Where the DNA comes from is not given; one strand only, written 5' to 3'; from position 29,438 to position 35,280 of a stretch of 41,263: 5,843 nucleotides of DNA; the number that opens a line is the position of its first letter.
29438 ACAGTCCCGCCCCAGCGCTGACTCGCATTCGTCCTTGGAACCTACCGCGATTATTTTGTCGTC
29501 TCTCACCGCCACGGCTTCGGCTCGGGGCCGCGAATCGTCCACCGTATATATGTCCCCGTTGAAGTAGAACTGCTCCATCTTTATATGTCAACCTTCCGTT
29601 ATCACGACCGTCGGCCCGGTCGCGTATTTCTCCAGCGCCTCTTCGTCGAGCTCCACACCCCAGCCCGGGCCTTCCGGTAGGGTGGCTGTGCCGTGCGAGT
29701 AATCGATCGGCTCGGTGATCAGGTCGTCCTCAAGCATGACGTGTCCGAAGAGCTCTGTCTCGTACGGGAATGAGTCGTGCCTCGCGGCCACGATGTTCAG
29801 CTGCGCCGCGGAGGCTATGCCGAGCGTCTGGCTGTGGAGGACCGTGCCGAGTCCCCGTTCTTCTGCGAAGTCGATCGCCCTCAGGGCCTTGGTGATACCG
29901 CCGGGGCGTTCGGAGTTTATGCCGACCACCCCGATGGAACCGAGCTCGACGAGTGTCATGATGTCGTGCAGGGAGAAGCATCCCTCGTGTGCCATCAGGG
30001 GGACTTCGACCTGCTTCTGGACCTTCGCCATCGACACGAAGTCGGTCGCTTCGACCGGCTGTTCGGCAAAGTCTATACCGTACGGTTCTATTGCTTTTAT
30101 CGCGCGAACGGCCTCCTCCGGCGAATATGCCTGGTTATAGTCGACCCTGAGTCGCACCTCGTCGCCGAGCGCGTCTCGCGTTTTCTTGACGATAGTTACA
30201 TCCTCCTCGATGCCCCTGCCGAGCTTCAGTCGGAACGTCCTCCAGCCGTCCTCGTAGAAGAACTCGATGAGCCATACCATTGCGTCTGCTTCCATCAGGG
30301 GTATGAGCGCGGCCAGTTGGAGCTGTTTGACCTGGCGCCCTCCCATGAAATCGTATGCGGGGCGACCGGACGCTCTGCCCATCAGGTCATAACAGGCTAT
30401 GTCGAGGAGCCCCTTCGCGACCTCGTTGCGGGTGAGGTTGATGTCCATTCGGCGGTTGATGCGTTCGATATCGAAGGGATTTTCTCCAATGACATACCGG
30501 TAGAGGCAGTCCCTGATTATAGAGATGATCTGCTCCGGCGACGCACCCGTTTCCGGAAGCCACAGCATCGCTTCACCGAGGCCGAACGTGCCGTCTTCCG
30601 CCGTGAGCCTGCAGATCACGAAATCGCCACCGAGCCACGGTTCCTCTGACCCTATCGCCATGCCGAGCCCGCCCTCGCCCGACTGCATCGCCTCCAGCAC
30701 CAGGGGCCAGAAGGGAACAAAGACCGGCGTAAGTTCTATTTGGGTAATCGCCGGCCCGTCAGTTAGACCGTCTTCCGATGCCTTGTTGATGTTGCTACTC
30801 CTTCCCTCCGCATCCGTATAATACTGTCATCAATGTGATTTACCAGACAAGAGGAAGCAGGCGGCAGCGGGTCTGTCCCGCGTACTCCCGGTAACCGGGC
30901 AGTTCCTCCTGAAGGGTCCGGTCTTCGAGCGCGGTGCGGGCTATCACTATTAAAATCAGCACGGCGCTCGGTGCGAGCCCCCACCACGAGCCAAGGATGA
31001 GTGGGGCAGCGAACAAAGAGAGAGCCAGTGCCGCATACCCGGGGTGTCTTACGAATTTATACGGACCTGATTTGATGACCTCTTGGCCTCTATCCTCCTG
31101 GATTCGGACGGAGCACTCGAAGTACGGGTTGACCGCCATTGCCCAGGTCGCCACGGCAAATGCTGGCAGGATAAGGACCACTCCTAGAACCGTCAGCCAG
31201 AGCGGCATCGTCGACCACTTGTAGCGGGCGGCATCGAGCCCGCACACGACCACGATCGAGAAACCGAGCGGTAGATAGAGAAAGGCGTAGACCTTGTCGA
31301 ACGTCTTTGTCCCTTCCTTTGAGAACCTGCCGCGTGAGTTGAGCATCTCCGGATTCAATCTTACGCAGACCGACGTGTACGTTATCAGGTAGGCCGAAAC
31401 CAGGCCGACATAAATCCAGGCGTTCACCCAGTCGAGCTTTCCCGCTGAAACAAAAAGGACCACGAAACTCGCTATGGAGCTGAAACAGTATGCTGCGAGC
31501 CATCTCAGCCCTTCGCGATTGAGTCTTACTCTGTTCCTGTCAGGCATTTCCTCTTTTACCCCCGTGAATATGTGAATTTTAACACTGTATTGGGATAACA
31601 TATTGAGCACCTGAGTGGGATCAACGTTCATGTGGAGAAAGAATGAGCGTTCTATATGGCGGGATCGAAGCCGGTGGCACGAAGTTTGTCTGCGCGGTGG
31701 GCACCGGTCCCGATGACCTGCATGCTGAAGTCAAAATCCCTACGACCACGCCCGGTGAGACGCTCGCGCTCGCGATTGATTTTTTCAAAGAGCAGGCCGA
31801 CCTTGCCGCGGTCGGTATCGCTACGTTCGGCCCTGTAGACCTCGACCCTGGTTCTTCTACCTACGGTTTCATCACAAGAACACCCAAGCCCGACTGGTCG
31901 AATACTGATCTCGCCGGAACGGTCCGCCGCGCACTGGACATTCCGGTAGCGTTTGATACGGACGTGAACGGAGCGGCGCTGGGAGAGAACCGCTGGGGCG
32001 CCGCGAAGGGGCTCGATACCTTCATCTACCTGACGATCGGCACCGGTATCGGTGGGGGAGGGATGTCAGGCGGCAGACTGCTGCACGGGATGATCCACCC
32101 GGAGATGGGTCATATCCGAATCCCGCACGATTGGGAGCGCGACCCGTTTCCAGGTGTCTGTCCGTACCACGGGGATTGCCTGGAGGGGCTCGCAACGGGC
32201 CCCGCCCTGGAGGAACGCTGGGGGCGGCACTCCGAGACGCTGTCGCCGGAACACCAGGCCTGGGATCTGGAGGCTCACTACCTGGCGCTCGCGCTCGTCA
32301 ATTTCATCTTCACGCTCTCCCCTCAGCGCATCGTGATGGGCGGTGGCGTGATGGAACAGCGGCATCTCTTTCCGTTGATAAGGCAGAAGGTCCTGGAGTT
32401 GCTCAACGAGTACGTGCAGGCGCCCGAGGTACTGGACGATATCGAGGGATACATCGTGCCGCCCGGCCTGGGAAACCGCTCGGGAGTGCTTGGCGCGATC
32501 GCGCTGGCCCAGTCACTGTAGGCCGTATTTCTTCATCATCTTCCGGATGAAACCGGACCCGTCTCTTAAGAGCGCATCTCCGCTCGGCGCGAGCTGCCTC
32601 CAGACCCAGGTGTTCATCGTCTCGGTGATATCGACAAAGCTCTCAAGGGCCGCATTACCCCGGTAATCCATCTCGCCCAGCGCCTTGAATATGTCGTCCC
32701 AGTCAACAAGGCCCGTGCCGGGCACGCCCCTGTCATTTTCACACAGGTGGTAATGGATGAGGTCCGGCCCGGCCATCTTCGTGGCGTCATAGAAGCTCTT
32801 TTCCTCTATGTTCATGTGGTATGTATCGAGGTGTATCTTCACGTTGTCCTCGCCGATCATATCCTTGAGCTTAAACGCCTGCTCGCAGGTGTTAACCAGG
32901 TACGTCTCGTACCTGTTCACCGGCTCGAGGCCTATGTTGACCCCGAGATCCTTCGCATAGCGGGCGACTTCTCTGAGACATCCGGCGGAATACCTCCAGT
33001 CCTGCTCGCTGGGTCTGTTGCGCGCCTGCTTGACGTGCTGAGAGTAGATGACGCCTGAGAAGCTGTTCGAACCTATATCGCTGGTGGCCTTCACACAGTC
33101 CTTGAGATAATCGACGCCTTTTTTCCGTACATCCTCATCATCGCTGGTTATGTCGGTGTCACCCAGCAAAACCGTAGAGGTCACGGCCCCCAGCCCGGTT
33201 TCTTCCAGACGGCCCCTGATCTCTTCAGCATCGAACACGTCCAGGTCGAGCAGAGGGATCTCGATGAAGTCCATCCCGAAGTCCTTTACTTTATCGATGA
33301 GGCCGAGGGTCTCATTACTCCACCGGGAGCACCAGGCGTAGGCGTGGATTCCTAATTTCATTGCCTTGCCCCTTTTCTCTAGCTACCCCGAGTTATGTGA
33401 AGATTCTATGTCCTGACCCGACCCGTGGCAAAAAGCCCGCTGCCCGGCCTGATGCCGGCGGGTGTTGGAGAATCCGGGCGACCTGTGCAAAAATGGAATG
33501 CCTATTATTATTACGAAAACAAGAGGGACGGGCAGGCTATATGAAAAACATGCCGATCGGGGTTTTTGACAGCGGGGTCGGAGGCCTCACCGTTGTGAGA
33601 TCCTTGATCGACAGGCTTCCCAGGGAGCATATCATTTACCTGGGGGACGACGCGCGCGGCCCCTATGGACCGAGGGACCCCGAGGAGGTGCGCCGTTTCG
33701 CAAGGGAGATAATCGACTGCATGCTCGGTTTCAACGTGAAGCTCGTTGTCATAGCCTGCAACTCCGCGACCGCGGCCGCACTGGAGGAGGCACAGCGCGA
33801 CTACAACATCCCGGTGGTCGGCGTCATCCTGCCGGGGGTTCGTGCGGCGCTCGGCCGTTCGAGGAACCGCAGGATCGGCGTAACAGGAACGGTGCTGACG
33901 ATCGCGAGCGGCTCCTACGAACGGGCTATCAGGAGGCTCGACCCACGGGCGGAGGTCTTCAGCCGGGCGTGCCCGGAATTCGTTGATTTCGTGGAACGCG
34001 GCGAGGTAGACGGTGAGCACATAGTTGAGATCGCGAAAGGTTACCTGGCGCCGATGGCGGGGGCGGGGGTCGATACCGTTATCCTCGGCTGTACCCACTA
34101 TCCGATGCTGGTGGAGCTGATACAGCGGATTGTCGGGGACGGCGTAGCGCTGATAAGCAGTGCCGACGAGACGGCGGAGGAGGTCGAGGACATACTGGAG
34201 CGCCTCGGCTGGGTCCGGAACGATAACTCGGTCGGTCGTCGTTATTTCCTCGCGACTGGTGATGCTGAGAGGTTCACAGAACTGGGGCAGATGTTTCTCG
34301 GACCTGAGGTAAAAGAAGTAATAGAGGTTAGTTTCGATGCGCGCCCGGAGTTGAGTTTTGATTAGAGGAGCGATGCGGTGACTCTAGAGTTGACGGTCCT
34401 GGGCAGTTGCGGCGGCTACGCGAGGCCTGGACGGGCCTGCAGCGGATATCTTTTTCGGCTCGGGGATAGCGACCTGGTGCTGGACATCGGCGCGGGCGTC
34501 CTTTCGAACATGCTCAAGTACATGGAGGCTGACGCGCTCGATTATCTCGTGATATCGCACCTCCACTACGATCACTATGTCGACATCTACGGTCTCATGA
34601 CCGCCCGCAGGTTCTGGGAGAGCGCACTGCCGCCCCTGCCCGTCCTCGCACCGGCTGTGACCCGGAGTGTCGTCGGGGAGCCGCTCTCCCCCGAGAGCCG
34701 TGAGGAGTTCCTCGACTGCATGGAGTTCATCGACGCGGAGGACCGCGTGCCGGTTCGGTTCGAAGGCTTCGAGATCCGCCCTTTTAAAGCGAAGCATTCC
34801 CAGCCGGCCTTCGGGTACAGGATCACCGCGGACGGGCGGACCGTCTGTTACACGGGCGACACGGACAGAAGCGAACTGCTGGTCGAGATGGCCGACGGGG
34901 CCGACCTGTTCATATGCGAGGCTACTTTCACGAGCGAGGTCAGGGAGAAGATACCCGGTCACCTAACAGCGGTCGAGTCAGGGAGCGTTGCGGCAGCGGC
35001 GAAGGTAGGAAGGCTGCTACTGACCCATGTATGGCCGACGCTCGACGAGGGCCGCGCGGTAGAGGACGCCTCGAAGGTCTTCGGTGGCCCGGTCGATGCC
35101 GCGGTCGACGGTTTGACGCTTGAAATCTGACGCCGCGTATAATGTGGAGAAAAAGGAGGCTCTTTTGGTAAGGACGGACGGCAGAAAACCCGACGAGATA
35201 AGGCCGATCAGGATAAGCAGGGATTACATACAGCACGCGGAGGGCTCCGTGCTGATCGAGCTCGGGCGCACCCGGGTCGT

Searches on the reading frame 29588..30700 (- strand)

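Call 55: search_protein_families(library=pfam, proteins=[window:29588-30700:-])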
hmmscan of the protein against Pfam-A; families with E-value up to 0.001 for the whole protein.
window:29588-30700:- (370 aa): 3 families
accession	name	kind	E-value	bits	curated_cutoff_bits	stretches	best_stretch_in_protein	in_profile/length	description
PF13378.12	MR_MLE_C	-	4.1e-53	180.8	29.4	1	149-355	10-219/219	Enolase C-terminal domain-like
PF02746.21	MR_MLE_N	-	4.4e-12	46.7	22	1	26-120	27-117/117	Mandelate racemase / muconate lactonizing enzyme, N-terminal domain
PF07476.17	MAAL_C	-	0.00023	20.9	27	1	226-288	133-195/249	Methylaspartate ammonia-lyase C-terminus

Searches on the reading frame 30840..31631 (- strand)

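Call 55: search_protein_families(library=pfam, proteins=[window:30840-31631:-])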
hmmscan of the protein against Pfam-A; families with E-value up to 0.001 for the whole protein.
window:30840-31631:- (263 aa): 4 families
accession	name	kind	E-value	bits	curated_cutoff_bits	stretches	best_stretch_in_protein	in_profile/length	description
PF04191.18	PEMT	-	7.3e-11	42.9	25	1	147-242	3-100/105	Phospholipid methyltransferase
PF04140.19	ICMT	-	6.6e-10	39.7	24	1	153-241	4-94/95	Isoprenylcysteine carboxyl methyltransferase (ICMT) family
PF07298.16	NnrU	-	0.00014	22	24.7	1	104-204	27-110/188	NnrU protein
PF06966.17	DUF1295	-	0.00036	20.5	20.4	1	140-254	115-235/235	Protein of unknown function (DUF1295)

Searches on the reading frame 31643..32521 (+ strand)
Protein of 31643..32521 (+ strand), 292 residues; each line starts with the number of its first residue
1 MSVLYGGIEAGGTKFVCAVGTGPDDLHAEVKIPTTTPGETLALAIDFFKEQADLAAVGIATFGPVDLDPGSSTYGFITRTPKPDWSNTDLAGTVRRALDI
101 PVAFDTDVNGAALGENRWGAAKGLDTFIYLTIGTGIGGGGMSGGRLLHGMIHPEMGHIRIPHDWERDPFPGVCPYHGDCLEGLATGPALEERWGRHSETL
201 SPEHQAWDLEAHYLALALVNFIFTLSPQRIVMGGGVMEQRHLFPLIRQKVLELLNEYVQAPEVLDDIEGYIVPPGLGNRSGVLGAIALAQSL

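Call 56: search_protein_families(library=pfam, proteins=[window:31643-32521:+])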
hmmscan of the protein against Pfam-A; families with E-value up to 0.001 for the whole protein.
window:31643-32521:+ (292 aa): 1 family
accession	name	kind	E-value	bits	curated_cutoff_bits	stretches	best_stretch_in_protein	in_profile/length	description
PF00480.26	ROK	-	4.5e-64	217.2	22.9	1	5-290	1-292/294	ROK family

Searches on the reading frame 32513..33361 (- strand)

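Call 56: search_protein_families(library=pfam, proteins=[window:32513-33361:-])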
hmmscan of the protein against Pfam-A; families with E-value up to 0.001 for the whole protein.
window:32513-33361:- (282 aa): 1 family
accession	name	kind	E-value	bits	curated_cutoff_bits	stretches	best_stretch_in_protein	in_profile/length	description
PF01261.30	AP_endonuc_2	-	2.1e-42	146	31.1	1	22-260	1-234/249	Xylose isomerase-like TIM barrel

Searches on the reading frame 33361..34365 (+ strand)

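Call 56: search_protein_families(library=pfam, proteins=[window:33361-34365:+])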
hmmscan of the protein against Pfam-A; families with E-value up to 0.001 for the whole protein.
window:33361-34365:+ (334 aa): 1 family
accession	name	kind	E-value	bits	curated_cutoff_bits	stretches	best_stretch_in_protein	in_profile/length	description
PF01177.27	Asp_Glu_race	-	4.5e-24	85.9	31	1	78-274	12-210/211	Asp/Glu/Hydantoin racemase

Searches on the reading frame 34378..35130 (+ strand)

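Call 56: search_protein_families(library=pfam, proteins=[window:34378-35130:+])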
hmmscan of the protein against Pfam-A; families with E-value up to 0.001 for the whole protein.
window:34378-35130:+ (250 aa): 2 families
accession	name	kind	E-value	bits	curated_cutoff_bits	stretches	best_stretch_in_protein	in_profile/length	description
PF12706.13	Lactamase_B_2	-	2.7e-21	76.5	27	1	49-217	26-199/200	Beta-lactamase superfamily domain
PF00753.33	Lactamase_B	-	1.4e-06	28.8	22.7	1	18-165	3-153/196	Metallo-beta-lactamase superfamily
